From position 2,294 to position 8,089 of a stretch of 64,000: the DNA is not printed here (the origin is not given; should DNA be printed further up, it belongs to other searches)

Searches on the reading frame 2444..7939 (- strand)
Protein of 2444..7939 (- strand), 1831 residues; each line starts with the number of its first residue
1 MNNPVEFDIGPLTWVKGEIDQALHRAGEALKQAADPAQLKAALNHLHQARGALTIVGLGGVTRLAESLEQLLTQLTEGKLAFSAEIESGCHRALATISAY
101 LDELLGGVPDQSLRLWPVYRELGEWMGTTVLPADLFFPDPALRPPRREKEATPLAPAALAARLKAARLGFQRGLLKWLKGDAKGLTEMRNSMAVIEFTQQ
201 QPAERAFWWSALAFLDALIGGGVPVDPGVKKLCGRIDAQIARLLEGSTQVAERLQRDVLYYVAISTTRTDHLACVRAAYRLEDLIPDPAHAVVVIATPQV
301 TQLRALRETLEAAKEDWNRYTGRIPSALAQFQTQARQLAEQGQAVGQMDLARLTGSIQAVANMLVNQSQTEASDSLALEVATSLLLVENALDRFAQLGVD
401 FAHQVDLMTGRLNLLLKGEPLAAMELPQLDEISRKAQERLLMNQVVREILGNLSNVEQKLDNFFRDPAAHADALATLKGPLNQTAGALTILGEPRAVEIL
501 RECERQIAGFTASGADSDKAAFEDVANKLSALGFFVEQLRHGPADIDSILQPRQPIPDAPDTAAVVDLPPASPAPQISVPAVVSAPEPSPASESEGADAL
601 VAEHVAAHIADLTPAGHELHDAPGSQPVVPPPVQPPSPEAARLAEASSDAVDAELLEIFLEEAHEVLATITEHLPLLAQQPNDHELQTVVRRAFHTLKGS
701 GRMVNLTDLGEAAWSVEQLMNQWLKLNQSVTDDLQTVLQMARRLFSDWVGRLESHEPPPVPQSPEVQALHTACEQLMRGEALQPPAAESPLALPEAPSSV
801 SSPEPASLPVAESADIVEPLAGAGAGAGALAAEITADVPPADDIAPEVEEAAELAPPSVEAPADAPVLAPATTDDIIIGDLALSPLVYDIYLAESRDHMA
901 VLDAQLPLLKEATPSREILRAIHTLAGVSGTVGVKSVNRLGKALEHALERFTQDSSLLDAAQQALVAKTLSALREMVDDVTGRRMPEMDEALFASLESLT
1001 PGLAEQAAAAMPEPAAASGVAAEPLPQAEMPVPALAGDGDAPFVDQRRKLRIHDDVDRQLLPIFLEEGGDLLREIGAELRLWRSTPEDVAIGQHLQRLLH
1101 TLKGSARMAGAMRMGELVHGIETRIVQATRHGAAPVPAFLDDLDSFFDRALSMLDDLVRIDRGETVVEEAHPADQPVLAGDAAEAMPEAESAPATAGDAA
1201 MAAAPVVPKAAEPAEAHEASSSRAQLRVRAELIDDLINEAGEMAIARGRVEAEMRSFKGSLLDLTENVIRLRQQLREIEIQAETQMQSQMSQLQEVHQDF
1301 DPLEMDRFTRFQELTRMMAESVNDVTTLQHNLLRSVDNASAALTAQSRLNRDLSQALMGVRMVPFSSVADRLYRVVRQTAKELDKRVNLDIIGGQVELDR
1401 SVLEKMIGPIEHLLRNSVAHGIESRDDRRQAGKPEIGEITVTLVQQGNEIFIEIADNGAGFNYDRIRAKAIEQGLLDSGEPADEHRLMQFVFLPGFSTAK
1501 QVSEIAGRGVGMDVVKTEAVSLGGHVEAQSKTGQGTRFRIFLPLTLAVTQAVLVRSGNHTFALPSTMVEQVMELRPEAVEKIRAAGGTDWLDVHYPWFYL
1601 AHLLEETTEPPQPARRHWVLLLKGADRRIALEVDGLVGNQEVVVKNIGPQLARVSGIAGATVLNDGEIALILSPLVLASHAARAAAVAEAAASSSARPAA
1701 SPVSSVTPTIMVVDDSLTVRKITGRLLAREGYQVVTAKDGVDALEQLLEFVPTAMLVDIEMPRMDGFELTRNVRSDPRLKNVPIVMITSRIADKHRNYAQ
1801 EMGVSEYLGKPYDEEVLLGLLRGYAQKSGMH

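Call 7: search_protein_families(library=pfam, proteins=[window:2444-7939:-], max_evalue=0.0001)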
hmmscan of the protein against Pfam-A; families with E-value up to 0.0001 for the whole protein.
window:2444-7939:- (1831 aa): 4 families
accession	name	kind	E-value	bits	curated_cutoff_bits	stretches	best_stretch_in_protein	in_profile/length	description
PF01627.28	Hpt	-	9.5e-39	132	24.6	3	654-737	1-77/84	Hpt domain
PF00072.30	Response_reg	-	4e-23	82.1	30.2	1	1710-1819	1-108/111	Response regulator receiver domain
PF01584.24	CheW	-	1.1e-18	67.7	23.5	1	1550-1680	1-136/138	CheW-like domain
PF02518.31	HATPase_c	-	5.3e-15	56.3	26.4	1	1410-1545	6-110/111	Histidine kinase-, DNA gyrase B-, and HSP90-like ATPase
